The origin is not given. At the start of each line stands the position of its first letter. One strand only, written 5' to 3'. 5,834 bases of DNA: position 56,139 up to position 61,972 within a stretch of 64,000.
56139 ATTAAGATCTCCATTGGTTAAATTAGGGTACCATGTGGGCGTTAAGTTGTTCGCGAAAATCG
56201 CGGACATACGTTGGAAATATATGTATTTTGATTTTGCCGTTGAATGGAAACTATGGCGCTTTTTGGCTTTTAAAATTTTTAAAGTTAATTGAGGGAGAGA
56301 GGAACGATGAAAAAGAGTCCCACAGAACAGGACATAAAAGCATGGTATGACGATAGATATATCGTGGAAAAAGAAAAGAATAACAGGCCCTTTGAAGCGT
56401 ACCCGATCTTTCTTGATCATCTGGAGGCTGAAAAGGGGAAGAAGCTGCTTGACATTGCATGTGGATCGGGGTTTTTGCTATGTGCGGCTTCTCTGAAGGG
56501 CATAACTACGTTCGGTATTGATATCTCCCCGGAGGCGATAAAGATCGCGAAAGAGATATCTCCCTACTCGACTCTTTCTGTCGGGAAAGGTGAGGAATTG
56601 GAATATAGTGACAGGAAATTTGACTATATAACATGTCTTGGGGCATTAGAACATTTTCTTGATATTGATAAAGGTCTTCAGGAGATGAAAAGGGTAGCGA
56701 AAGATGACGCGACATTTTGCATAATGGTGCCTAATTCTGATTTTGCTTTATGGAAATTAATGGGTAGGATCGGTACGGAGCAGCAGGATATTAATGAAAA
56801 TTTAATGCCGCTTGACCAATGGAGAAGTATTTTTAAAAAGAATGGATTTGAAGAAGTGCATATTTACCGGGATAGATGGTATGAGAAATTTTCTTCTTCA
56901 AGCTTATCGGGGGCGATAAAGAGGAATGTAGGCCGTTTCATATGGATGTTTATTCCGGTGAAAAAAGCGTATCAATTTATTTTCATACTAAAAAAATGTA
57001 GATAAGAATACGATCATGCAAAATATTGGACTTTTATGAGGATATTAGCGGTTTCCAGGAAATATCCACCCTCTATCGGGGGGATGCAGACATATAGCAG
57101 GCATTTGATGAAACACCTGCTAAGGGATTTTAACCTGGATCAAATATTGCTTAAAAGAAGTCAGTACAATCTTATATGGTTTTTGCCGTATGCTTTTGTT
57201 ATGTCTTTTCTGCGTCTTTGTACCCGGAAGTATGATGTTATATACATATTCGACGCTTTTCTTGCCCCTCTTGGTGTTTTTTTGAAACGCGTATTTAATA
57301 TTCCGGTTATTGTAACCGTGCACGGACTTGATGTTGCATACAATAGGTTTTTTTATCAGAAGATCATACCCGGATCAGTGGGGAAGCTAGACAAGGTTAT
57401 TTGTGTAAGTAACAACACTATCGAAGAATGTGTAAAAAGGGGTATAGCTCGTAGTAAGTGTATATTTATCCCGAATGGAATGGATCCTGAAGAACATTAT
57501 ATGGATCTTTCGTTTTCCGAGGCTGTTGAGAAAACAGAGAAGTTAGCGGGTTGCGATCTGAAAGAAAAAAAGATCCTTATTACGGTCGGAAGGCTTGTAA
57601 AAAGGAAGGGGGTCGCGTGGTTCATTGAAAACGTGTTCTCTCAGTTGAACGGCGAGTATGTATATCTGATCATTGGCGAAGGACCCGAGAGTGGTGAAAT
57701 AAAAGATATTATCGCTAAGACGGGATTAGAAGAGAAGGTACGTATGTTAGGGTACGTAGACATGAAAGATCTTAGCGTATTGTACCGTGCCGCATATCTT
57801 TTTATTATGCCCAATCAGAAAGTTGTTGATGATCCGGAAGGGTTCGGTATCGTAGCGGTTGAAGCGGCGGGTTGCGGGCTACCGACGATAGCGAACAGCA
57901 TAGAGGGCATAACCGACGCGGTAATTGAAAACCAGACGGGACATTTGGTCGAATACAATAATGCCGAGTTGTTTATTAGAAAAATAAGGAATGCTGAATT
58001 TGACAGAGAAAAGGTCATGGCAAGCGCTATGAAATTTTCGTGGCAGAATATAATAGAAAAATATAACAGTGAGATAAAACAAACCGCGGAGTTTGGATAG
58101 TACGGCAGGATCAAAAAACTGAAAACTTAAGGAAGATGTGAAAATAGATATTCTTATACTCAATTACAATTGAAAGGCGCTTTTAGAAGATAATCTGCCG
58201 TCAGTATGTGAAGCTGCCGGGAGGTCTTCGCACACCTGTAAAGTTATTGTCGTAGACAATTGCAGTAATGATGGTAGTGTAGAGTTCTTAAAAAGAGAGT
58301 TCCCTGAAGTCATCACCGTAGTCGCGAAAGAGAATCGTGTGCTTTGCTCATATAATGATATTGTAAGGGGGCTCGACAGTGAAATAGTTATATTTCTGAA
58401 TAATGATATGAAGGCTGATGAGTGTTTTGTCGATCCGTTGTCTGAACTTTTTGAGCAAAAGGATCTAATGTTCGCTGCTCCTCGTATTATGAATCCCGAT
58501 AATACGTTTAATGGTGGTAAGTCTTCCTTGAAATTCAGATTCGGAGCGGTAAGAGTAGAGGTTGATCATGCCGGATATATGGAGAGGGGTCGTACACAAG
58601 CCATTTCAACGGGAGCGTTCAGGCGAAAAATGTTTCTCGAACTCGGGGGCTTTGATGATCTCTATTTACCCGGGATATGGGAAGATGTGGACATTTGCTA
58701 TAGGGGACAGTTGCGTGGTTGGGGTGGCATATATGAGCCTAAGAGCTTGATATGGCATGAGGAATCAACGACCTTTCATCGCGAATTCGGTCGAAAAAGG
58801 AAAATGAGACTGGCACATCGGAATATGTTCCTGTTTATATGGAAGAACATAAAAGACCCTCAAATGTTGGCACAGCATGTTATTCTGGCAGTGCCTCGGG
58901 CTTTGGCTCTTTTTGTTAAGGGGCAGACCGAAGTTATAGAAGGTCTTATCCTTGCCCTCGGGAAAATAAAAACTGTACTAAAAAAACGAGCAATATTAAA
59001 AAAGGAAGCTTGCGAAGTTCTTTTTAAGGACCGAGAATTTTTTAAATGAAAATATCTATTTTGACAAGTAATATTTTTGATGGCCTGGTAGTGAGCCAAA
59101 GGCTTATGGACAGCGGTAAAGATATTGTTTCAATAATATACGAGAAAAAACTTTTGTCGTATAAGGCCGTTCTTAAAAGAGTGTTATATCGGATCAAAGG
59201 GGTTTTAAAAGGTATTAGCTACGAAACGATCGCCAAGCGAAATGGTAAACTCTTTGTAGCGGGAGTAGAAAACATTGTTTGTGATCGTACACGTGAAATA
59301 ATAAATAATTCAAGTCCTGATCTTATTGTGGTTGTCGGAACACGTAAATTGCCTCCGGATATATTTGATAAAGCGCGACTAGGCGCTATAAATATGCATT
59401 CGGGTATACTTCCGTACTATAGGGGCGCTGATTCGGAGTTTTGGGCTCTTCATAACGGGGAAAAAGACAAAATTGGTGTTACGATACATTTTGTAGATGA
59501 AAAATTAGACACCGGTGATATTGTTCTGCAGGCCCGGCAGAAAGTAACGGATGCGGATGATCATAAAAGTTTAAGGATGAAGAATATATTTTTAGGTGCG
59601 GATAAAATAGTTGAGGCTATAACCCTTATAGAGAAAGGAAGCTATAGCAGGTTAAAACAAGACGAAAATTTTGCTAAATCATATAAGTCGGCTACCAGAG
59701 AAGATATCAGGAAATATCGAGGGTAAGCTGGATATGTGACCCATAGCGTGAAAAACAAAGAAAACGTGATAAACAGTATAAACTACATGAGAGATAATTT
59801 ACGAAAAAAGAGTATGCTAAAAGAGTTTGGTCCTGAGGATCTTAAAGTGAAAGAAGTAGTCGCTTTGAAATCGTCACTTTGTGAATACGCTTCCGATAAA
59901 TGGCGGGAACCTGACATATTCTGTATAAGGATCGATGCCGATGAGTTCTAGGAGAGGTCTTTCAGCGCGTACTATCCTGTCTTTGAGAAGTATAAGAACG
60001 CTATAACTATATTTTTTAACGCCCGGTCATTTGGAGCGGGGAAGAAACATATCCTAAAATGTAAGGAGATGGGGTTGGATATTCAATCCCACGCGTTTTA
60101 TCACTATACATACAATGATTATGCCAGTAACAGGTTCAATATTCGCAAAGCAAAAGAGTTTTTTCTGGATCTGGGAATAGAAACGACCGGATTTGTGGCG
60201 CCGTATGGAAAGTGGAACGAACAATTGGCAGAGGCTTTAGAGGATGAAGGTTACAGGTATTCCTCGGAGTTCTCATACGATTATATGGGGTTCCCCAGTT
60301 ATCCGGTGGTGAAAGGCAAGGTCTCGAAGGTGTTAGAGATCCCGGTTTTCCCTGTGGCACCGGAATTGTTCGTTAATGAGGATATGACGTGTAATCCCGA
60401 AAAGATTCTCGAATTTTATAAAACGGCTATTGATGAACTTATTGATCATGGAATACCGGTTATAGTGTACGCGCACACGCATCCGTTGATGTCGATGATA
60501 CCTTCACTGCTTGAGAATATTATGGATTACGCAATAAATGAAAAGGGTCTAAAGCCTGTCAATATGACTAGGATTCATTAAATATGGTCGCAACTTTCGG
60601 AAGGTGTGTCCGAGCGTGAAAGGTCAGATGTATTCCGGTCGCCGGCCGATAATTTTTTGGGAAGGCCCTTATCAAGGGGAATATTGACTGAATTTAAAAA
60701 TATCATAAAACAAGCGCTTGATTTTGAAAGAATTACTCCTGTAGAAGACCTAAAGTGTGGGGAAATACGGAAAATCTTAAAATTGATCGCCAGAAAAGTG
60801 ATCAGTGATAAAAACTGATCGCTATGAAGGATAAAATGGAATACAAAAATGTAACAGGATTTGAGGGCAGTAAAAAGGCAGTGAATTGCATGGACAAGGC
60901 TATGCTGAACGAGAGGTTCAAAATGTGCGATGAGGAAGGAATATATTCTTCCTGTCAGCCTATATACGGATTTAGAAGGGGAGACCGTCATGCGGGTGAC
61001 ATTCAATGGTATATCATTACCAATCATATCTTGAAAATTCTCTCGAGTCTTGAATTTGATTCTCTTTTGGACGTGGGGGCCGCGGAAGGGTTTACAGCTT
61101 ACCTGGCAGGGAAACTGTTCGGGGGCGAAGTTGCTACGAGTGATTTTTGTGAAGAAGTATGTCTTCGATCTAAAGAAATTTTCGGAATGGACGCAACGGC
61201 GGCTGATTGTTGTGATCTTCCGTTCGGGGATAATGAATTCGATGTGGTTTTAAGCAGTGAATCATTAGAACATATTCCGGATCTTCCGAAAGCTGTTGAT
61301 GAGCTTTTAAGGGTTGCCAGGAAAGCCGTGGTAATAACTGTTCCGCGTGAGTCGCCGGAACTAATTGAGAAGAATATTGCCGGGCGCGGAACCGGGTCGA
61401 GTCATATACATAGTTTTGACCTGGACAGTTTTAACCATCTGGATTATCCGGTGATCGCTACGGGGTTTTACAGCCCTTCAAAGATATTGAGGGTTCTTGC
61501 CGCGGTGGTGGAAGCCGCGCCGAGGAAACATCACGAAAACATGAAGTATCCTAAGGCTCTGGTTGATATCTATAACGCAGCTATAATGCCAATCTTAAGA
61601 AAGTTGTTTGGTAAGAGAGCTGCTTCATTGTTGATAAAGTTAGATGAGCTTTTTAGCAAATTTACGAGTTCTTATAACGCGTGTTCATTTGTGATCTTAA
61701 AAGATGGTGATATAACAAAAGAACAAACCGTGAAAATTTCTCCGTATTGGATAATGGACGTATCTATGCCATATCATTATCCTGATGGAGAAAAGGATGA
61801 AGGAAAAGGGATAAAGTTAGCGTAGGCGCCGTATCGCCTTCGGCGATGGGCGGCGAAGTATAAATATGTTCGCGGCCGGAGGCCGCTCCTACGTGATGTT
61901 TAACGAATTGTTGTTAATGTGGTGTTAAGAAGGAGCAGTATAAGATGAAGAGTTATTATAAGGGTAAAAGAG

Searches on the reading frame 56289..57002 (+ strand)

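Call 61: search_protein_families(library=pfam, proteins=[window:56289-57002:+], max_evalue=0.001)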
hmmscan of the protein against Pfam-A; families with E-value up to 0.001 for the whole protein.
window:56289-57002:+ (238 aa): 11 families
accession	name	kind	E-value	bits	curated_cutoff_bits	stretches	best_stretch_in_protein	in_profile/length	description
PF13489.12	Methyltransf_23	-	5e-19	69.1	27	1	47-191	20-163/164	Methyltransferase domain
PF13847.12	Methyltransf_31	-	1.2e-17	64.4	27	1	48-153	2-114/145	Methyltransferase domain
PF08241.18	Methyltransf_11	-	3.8e-17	63.2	21.2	1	54-145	1-95/95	Methyltransferase domain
PF13649.12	Methyltransf_25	-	2.5e-14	54.2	27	1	54-139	2-95/97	Methyltransferase domain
PF08242.18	Methyltransf_12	-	3.3e-13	50.6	30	1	54-142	1-97/98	Methyltransferase domain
PF01209.24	Ubie_methyltran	-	1.9e-08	34.4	20.1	1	46-144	44-150/233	ubiE/COQ5 methyltransferase family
PF07021.18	MetW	-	2.4e-07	31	21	1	48-178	12-138/193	Methionine biosynthesis protein MetW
PF02353.26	CMAS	-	6.7e-07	29.3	27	1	40-123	53-140/273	Mycolic acid cyclopropane synthetase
PF06325.19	PrmA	-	6.2e-05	23.1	22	1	47-89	159-202/296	Ribosomal protein L11 methyltransferase (PrmA)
PF05175.20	MTS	-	0.00011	22.3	23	1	40-93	22-77/170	Methyltransferase small domain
PF01555.25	N6_N4_Mtase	-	0.00013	22.4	26.7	0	48-89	180-221/221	DNA methylase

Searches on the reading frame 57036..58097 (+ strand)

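Call 61: search_protein_families(library=pfam, proteins=[window:57036-58097:+], max_evalue=0.001)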
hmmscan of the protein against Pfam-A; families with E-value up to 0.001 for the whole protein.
window:57036-58097:+ (354 aa): 5 families
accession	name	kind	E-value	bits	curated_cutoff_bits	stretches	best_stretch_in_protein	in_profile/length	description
PF00534.26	Glycos_transf_1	-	5.6e-34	117.6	26.4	1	176-326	13-161/172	Glycosyl transferases group 1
PF13692.12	Glyco_trans_1_4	-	7.2e-28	98.1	27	1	179-319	2-138/142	Glycosyl transferases group 1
PF13439.12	Glyco_transf_4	-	2.7e-14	54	28.5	1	52-152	58-169/170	Glycosyltransferase Family 4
PF13579.12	Glyco_trans_4_4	-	2e-10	41.7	29.7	1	49-148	54-158/158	Glycosyl transferase 4-like domain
PF20706.3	GT4-conflict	-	8.2e-08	32.1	26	1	176-339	195-358/385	Family 4 Glycosyltransferase in conflict systems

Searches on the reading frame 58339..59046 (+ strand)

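Call 61: search_protein_families(library=pfam, proteins=[window:58339-59046:+], max_evalue=0.001)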
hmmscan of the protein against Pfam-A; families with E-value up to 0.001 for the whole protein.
window:58339-59046:+ (236 aa): 2 families
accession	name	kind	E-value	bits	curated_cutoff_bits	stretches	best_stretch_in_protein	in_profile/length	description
PF13641.12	Glyco_tranf_2_3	-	0.00024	21.6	27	1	87-147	156-218/230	Glycosyltransferase like family 2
PF13632.12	Glyco_trans_2_3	-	0.00038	20.8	27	1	93-159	78-142/198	Glycosyl transferase family group 2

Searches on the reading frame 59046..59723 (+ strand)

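Call 61: search_protein_families(library=pfam, proteins=[window:59046-59723:+], max_evalue=0.001)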
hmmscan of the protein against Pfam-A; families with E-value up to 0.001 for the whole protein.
window:59046-59723:+ (226 aa): 1 family
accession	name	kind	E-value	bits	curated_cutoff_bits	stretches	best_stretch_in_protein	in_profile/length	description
PF00551.24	Formyl_trans_N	-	1.7e-22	80.5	26.1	1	85-190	74-179/181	Formyl transferase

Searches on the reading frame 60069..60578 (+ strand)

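Call 61: search_protein_families(library=pfam, proteins=[window:60069-60578:+], max_evalue=0.001)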
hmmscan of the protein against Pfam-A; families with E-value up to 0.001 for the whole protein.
window:60069-60578:+ (170 aa): 2 families
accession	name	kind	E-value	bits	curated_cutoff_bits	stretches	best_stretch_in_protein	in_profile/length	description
PF01522.26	Polysacc_deac_1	-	0.00018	21.9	23.1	1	2-64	58-123/124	Polysaccharide deacetylase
PF10096.14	DUF2334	-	0.0007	19.7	26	0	18-85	97-167/203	Uncharacterized protein conserved in bacteria (DUF2334)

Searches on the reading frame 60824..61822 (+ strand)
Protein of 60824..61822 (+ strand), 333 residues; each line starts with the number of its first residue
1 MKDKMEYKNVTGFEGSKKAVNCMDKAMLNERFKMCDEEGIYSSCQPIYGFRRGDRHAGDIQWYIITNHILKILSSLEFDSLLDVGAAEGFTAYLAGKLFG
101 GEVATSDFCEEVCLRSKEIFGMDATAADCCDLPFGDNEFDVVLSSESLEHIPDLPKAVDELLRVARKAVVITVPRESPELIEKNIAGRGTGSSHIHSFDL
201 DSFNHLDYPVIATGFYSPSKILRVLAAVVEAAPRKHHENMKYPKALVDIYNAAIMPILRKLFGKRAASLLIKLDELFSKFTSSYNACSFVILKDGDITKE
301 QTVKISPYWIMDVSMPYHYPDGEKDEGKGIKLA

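Call 61: search_protein_families(library=pfam, proteins=[window:60824-61822:+], max_evalue=0.001)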
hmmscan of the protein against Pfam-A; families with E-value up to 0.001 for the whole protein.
window:60824-61822:+ (333 aa): 5 families
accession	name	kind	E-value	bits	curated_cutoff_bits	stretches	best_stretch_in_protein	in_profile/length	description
PF08241.18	Methyltransf_11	-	6.3e-14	52.8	21.2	1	82-167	1-89/95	Methyltransferase domain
PF13649.12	Methyltransf_25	-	1.6e-10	42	27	1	82-166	2-94/97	Methyltransferase domain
PF13489.12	Methyltransf_23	-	1.5e-08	35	27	1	77-206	22-153/164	Methyltransferase domain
PF13847.12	Methyltransf_31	-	4.5e-08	33.3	27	1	80-177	6-113/145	Methyltransferase domain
PF08242.18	Methyltransf_12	-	0.00042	21.4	30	1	82-166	1-93/98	Methyltransferase domain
